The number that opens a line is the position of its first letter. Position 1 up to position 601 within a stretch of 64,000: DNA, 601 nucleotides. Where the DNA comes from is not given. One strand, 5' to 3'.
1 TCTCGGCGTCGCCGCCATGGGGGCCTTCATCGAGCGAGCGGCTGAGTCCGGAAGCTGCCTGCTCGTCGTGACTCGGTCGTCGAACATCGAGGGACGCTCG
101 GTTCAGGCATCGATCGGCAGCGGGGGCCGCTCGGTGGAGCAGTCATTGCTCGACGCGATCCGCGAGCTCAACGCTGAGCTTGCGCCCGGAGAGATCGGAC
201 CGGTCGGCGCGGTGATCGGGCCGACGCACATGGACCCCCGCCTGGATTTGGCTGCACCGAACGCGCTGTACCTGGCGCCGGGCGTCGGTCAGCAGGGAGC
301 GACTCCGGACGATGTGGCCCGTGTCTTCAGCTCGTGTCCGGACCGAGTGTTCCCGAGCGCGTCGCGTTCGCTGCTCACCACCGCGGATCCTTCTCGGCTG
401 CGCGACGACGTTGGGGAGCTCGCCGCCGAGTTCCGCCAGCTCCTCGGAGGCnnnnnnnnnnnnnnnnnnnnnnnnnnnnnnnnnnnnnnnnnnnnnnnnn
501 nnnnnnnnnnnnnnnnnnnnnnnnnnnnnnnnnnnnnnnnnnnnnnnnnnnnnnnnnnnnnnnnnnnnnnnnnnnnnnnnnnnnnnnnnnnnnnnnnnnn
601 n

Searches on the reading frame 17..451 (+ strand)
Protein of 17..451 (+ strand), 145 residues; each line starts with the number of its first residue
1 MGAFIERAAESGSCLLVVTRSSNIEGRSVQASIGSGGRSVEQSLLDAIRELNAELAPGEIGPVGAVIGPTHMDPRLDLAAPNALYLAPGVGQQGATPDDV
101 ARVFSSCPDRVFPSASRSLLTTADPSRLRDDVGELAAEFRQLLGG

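Call 51: search_protein_families(library=pfam, proteins=[window:17-451:+], max_evalue=0.00001)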
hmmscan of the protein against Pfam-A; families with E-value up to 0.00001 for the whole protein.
window:17-451:+ (145 aa): 1 family
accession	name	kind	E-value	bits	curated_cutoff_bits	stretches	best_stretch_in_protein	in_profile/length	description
PF00215.30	OMPdecase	-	8.9e-07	29.5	27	1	3-125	95-214/221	Orotidine 5'-phosphate decarboxylase / HUMPS family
